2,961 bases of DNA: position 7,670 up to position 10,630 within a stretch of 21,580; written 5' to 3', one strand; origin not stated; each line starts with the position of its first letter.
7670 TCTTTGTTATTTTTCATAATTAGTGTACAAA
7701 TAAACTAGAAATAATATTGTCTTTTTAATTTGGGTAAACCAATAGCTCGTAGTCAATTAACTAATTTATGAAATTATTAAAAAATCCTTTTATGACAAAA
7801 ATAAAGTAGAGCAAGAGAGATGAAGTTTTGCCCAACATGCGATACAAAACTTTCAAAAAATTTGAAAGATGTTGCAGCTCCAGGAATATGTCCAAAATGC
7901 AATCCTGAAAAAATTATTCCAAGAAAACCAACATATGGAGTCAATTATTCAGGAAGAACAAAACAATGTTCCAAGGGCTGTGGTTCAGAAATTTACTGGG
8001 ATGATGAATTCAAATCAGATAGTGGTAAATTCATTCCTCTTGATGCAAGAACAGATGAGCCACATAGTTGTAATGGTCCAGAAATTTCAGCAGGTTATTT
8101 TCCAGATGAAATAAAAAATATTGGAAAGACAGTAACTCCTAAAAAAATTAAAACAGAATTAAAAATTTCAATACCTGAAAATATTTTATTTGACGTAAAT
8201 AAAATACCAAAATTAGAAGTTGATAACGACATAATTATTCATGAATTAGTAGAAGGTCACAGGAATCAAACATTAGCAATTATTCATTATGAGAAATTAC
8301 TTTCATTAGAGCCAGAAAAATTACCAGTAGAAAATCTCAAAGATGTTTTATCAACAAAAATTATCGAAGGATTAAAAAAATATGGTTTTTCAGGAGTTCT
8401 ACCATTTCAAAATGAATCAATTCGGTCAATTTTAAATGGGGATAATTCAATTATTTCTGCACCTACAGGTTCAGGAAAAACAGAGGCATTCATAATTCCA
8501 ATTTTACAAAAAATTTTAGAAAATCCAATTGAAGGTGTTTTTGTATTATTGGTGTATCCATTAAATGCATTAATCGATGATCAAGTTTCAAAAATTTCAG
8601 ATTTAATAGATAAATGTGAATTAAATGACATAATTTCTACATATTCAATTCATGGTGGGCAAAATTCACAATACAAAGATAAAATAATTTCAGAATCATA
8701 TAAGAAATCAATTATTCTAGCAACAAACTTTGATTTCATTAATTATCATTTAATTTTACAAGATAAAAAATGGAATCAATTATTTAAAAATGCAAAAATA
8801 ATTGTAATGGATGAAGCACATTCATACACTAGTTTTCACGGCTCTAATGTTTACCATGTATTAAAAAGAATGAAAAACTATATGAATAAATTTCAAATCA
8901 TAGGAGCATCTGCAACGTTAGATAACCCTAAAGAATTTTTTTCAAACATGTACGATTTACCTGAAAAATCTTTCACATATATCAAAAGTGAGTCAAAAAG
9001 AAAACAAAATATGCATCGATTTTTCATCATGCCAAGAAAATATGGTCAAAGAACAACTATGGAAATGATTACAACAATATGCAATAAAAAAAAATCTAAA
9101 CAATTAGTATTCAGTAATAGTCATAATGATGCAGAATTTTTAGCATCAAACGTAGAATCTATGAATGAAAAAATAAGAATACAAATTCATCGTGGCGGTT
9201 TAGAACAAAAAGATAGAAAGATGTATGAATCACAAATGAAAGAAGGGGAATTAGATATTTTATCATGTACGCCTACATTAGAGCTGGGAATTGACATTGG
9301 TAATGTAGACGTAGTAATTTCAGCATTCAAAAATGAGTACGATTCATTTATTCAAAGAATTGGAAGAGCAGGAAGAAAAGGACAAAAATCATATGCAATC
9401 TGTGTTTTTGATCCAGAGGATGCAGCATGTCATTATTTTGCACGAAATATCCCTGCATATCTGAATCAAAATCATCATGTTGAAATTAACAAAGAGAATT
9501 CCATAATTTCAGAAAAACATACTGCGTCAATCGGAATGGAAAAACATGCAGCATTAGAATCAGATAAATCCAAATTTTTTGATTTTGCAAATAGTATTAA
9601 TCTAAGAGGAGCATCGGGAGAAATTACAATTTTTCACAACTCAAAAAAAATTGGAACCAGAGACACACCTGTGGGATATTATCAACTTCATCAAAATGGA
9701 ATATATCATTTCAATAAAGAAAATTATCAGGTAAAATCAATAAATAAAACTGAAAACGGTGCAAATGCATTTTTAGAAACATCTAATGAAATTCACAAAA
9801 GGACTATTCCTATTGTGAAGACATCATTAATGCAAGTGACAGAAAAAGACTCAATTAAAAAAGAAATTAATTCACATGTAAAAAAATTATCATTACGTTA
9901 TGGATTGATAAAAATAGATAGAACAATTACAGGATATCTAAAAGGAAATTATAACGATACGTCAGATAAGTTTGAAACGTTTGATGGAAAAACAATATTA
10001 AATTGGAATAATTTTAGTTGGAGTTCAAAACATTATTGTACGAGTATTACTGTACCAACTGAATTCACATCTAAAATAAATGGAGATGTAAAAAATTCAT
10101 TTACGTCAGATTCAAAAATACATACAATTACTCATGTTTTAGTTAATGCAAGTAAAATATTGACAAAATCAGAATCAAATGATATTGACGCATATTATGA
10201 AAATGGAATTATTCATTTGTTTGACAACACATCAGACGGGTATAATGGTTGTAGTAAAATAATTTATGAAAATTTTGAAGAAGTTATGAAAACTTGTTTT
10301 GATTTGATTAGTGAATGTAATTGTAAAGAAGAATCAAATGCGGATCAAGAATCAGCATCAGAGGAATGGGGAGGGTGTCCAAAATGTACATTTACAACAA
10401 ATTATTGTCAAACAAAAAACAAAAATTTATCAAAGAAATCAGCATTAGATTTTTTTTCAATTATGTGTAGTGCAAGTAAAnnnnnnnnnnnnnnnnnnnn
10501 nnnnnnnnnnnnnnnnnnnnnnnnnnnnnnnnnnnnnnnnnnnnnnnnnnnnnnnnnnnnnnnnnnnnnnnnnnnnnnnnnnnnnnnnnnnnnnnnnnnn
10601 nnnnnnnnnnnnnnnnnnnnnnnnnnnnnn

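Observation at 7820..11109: Insulated two-gene module: zinc-ribbon-extended DEAH/DUF1998 helicase translationally coupled to a degenerate Mesh1/SpoT-type HD protein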

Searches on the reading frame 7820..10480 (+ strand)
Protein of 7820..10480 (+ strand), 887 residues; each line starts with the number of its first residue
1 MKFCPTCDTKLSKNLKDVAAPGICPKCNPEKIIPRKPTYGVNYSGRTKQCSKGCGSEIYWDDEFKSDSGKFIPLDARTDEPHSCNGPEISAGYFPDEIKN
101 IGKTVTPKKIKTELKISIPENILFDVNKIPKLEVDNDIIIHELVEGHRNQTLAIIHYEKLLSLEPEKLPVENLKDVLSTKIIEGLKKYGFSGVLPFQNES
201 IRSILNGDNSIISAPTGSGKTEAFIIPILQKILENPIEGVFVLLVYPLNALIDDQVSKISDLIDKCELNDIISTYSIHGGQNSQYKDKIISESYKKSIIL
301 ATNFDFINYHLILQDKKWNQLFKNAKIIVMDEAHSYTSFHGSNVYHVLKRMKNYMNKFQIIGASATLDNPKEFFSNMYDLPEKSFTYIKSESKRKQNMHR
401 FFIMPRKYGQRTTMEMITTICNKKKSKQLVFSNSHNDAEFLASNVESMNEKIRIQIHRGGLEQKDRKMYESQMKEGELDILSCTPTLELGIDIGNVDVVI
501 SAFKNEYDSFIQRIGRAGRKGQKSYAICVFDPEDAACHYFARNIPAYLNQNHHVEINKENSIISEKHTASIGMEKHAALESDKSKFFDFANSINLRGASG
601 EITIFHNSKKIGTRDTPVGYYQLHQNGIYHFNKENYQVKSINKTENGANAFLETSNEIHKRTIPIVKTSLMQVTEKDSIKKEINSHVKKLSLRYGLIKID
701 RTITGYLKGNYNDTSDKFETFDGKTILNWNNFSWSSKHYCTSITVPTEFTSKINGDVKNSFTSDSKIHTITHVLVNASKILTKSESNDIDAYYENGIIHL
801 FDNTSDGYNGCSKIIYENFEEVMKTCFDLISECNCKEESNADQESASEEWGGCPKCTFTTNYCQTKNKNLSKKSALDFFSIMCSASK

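Call 7: search_protein_families(library=pfam, proteins=[window:7820-10480:+], max_evalue=0.01)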
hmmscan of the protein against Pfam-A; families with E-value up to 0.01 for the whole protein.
window:7820-10480:+ (887 aa): 5 families
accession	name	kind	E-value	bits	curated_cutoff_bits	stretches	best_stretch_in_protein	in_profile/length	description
PF00270.35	DEAD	-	1.8e-32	112.8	26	1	195-372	2-166/167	DEAD/DEAH box helicase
PF00271.37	Helicase_C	-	6.7e-19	68.6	23.5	1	417-521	6-110/110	Helicase conserved C-terminal domain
PF04851.21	ResIII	-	5.4e-10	39.9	22.5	1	195-367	6-162/164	Type III restriction enzyme, res subunit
PF09369.15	MZB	-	4.2e-07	31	24.2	1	771-857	2-80/80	MrfA Zn-binding domain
PF22590.2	Cas3-like_C_2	-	9.4e-06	26.3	27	1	426-521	3-105/106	CRISPR-associated nuclease/helicase Cas3, C-terminal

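Call 8: search_protein_families(library=ncbifam, proteins=[window:7820-10480:+], max_evalue=0.1)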
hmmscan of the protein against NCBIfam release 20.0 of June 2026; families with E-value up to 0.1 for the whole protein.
window:7820-10480:+ (887 aa): 40 families (the best 25 are shown)
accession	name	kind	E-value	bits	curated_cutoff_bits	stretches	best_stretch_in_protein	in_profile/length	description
TIGR04121.1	DEXH_lig_assoc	equivalog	4.8e-47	160.2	850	1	193-529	14-356/804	ligase-associated DNA damage response DEXH box helicase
TIGR03817.1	DECH_helic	hypoth_equivalog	6.1e-47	160.3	874.1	2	178-530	22-383/742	helicase/secretion neighborhood putative DEAH-box helicase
NF010338.0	PRK13767.1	equivalog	2.5e-32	112.1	849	1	188-522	29-387/877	ATP-dependent helicase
NF008394.0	PRK11192.1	equivalog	8.9e-29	100.6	507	1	177-550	10-368/441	ATP-dependent RNA helicase SrmB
NF053631.1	RNA_helic_CshA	equivalog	2.9e-28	98.9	646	1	177-535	6-346/434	degradosome RNA helicase CshA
NF008744.0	PRK11776.1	equivalog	1.1e-27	96.7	524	1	177-557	11-370/460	ATP-dependent RNA helicase DbpA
NF053636.1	DDHlcsCsdAPsy1082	equivalog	1e-23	83.6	890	1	177-535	10-352/512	DEAD/DEAH box helicase CsdA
TIGR01587.1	cas3_core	equivalog_domain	1.2e-23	83.9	102.45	1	211-532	3-334/358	CRISPR-associated helicase Cas3'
TIGR01389.1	recQ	equivalog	1.9e-22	79.5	640.2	1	187-563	8-361/591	DNA helicase RecQ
TIGR00614.1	recQ_fam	subfamily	4e-22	78.6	219.8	1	186-537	5-337/470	RecQ family ATP-dependent DNA helicase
NF003419.0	PRK04837.1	equivalog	1.4e-21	76.7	588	1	177-556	16-381/424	ATP-dependent RNA helicase RhlB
NF041067.1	DpdJ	equivalog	1.9e-20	72.2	800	2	323-393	360-431/1482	protein DpdJ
NF008279.0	PRK11057.1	equivalog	2.1e-20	72.7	1015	1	186-536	19-346/608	ATP-dependent DNA helicase RecQ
NF001308.0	PRK00254.1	equivalog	1.2e-19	70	1216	2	177-374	8-186/720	ATP-dependent DNA helicase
NF002340.1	PRK01297.1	equivalog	6.2e-18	64.7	564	1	177-535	8-358/372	ATP-dependent RNA helicase RhlB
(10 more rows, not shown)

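Call 9: search_protein_families(library=padloc, proteins=[window:7820-10480:+], max_evalue=0.1)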
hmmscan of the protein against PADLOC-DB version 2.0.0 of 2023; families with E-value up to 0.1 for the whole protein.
window:7820-10480:+ (887 aa): 63 families (the best 25 are shown)
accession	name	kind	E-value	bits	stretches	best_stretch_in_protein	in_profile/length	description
PDLC03960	SngC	-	3.6e-52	176.1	1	177-524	9-366/720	-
PDLC02503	BrxHI|BrxHII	-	6.5e-52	174.8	1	171-526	6-348/698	BrxHI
PDLC00013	DruE1|DruE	-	1.3e-35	120.7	4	196-275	95-183/1776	SNF2 family N-terminal domain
PDLC00037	DruE3|DruE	-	1.4e-28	97.3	2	176-337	76-265/2055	SNF2 family N-terminal domain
PDLC00036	DruE3|DruE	-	2.2e-28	95.9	2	196-350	96-264/2023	SNF2 family N-terminal domain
PDLC00035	DruE3|DruE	-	2.9e-28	96.2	2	210-353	122-281/1460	SNF2 family N-terminal domain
PDLC02501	BrxHI|BrxHII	-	2.2e-27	93.5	1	187-522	18-344/925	BrxHI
PDLC00051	DruE4|DruE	-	4.7e-25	85.4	4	472-524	1119-1173/1829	SNF2 family N-terminal domain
PDLC00015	DruE2|DruE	-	9.7e-25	84.5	3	453-523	1150-1217/1887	SNF2 family N-terminal domain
PDLC00938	Cas3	-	3.1e-24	83.9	1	211-532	3-334/358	CRISPR-associated helicase Cas3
PDLC02861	DpdF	-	1.2e-23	81.3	1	186-539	22-353/611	DpdF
PDLC01252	Cas3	-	2.4e-23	81.1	1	211-534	3-302/324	CAS-I; effector_G3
PDLC02896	DpdJ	-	4.3e-23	79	3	314-392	352-437/1487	DpdJ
PDLC02870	DpdF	-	2e-22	77.4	1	187-543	8-343/534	DpdF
PDLC01196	Cas3d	-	5.9e-22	75.9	2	196-391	18-197/594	CAS-I-D; effector_G3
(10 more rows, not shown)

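Call 13: find_homologous_proteins(query=window:7820-10480:+)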
Query window:7820-10480:+ (887 aa): 958 proteins with E <= 0.001 among 8000 candidates; the best 120 are listed.
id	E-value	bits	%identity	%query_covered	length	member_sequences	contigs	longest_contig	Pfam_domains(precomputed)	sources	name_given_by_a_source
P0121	0.0e+0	1972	99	98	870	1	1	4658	PF00270.36,PF09369.16,PF00271.38,PF22590.3,PF04851.22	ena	-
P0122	0.0e+0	1970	96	100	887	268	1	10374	PF00270.36,PF09369.16,PF00271.38,PF22590.3,PF04851.22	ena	-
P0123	0.0e+0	1967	96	100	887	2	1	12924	PF00270.36,PF09369.16,PF00271.38,PF22590.3,PF04851.22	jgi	-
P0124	0.0e+0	1865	91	100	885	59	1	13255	PF00270.36,PF09369.16,PF00271.38,PF04851.22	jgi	-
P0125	0.0e+0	1836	89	100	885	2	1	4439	PF00270.36,PF09369.16,PF00271.38,PF04851.22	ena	-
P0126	0.0e+0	1764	85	99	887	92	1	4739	PF00270.36,PF09369.16,PF00271.38,PF22590.3,PF04851.22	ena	-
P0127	0.0e+0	1738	84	99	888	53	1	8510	PF00270.36,PF09369.16,PF00271.38,PF04851.22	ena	-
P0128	0.0e+0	1731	86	100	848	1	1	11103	PF00270.36,PF09369.16,PF00271.38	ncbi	-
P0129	0.0e+0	1712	83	100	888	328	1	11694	PF00270.36,PF09369.16,PF00271.38,PF04851.22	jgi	-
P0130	0.0e+0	1704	83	99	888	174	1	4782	PF00270.36,PF09369.16,PF00271.38,PF04851.22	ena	-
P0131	0.0e+0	1675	82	99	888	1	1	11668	PF00270.36,PF09369.16,PF00271.38,PF04851.22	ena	-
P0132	0.0e+0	1660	81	99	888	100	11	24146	PF00270.36,PF09369.16,PF00271.38,PF04851.22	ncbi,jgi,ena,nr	ncbi:MAG: DEAD/DEAH box helicase [Nitrosopumilus sp.]|nr:DEAD/DEAH box helicase [Nitrosopumilus sp.]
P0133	0.0e+0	1650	80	99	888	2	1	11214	PF00270.36,PF09369.16,PF00271.38,PF04851.22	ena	-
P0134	0.0e+0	1648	81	99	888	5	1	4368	PF00270.36,PF09369.16,PF00271.38,PF04851.22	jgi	-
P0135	0.0e+0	1648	80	99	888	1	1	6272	PF00270.36,PF09369.16,PF00271.38,PF04851.22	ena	-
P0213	0.0e+0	1444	71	99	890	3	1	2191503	PF00270.36,PF09369.16,PF00271.38,PF04851.22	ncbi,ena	-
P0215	0.0e+0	1441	69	100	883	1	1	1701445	PF00270.36,PF09369.16,PF00271.38,PF04851.22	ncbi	ncbi:DEAD/DEAH box helicase [Nitrosopumilus sp. S4]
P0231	0.0e+0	1426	69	99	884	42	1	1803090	PF00270.36,PF09369.16,PF00271.38,PF04851.22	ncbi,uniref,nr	ncbi:DEAD/DEAH box helicase [Nitrosopumilus adriaticus]|uniref:DEAD/DEAH box helicase n=1 Tax=Nitros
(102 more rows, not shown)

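Call 17: search_solved_structures(query=window:7820-10480:+, max_evalue=1e-10, show_alignments=1)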
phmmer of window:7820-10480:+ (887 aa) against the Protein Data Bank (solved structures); distinct sequences matched with E-value up to 1e-10: 65 (the best 60 are shown).
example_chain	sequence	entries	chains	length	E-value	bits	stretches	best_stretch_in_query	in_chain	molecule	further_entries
6znp_A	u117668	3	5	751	1.9e-38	135.3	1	163-569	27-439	Uncharacterized ATP-dependent helicase YprA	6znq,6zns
2db3_A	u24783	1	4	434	1.4e-20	76.1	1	177-534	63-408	ATP-dependent RNA helicase vasa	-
9tu7_Y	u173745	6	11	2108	2.6e-19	72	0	152-356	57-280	DEAD/DEAH box helicase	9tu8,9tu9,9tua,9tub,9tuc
4d25_A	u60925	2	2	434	4.7e-19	71.1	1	164-534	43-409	BMVLG PROTEIN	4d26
1hv8_A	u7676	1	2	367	2.4e-18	68.8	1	177-534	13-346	PUTATIVE ATP-DEPENDENT RNA HELICASE MJ0669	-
1s2m_A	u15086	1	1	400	7.5e-18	67.1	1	177-533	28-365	Putative ATP-dependent RNA helicase DHH1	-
7ppz_B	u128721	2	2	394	8.2e-18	67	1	173-536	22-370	Eukaryotic initiation factor 4A-I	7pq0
2zu6_A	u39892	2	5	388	1e-17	66.7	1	177-536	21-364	Eukaryotic initiation factor 4A-I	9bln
9dts_A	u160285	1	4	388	1e-17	66.7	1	177-536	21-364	Eukaryotic initiation factor 4A-I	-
6xki_A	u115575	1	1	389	1e-17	66.7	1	177-536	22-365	Eukaryotic initiation factor 4A-I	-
5zc9_A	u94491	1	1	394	1e-17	66.7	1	177-536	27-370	Eukaryotic initiation factor 4A-I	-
6zmw_j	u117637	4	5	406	1.1e-17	66.6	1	177-536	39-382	Eukaryotic initiation factor 4A-I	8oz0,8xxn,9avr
3eiq_A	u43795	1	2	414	1.2e-17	66.5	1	177-536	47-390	Eukaryotic initiation factor 4A-I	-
4bru_A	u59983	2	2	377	1.3e-17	66.4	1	177-533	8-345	ATP-DEPENDENT RNA HELICASE DHH1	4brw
8huj_A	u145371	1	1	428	1.3e-17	66.3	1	177-536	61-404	Eukaryotic initiation factor 4A-I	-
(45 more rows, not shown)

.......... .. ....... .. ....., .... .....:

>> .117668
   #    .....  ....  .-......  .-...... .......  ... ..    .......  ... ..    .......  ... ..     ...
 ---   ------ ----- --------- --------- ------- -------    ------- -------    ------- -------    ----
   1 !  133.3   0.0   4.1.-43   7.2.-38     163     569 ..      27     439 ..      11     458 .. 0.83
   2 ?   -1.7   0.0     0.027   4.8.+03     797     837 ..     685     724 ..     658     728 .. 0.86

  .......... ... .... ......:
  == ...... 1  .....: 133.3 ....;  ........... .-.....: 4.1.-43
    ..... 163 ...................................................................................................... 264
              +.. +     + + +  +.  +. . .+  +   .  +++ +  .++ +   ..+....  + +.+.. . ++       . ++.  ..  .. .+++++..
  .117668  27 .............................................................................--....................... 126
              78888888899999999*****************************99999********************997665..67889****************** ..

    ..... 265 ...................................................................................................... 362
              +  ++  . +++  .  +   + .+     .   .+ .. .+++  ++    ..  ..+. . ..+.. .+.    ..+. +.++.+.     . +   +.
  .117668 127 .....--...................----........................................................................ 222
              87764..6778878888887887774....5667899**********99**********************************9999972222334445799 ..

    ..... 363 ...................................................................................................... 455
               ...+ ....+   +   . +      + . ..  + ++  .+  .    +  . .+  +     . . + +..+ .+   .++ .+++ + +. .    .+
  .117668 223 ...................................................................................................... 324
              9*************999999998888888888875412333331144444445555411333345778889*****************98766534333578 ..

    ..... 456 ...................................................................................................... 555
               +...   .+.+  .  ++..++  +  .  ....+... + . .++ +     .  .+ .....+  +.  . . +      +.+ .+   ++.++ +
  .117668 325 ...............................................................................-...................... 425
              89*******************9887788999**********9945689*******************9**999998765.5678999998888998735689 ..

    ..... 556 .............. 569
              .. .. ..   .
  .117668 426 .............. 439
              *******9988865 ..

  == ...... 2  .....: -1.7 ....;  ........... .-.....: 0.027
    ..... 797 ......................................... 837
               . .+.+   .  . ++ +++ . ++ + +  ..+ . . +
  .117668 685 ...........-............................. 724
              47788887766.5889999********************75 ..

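Call 26: find_encoding_contigs(protein=P0231, flank=8000, max_places=1)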
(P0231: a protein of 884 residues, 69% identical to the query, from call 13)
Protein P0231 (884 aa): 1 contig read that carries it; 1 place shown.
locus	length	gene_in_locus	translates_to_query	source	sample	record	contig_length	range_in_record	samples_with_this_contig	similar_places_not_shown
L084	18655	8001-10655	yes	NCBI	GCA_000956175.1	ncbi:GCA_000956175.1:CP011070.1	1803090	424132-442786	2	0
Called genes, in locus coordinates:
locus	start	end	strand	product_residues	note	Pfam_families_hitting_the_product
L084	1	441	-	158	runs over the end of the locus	PF13473:Cupredoxin_1 (weak)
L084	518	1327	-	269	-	PF22352:K319L-like_PKD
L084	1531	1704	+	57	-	-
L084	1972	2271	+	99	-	-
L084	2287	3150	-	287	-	PF01145:Band_7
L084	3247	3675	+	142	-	-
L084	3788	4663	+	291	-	PF08271:Zn_Ribbon_TF, PF00382:TFIIB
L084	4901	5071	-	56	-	-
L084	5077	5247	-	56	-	-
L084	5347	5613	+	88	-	-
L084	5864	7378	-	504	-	PF00149:Metallophos (weak), PF02872:5_nucleotid_C (weak)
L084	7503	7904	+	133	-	PF00072:Response_reg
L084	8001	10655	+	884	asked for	PF00270:DEAD, PF04851:ResIII, PF00271:Helicase_C, PF09369:MZB (weak)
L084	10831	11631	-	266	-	PF25213:HVO_A0261_N, PF12802:MarR_2 (faint), PF25212:HVO_A0114 (faint), PF14394:DUF4423 (faint)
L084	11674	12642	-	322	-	PF14512:TM1586_NiRdase (faint), PF00881:Nitroreductase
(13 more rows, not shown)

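Call 27: find_encoding_contigs(protein=P0213, flank=8000, max_places=1)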
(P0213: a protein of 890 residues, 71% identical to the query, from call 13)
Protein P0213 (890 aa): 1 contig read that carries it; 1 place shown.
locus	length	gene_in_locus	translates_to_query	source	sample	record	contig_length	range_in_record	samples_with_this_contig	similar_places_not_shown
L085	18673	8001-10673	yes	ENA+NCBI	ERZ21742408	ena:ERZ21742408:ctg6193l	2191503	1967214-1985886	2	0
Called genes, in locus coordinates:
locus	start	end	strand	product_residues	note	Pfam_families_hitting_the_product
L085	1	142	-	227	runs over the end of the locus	PF01656:CbiA, PF13500:AAA_26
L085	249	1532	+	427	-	PF00202:Aminotran_3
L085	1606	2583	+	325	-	PF04055:Radical_SAM, PF06968:BATS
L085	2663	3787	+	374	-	PF00155:Aminotran_1_2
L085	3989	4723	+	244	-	PF02683:DsbD_TM, PF13386:DsbD_2 (weak)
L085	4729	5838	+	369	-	PF08534:Redoxin, PF00578:AhpC-TSA (weak), PF17991:Thioredoxin_10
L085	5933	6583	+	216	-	PF03357:Snf7 (weak)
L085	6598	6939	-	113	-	-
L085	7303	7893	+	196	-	-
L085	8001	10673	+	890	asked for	PF00270:DEAD, PF04851:ResIII, PF00271:Helicase_C, PF09369:MZB (weak)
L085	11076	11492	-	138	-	PF04027:DUF371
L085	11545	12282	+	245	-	PF10584:Proteasome_A_N, PF00227:Proteasome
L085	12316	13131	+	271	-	PF02598:Methyltrn_RNA_3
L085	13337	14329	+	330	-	PF00297:Ribosomal_L3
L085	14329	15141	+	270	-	PF00573:Ribosomal_L4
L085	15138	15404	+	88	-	PF00276:Ribosomal_L23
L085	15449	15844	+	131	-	PF00203:Ribosomal_S19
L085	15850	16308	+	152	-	PF00237:Ribosomal_L22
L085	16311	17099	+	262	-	PF07650:KH_2, PF00189:Ribosomal_S3_C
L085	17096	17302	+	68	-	PF00831:Ribosomal_L29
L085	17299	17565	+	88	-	PF01868:RNase_P-MRP_p29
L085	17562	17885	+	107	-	PF00366:Ribosomal_S17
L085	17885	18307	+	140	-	PF00238:Ribosomal_L14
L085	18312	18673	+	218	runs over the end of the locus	PF16906:Ribosomal_L26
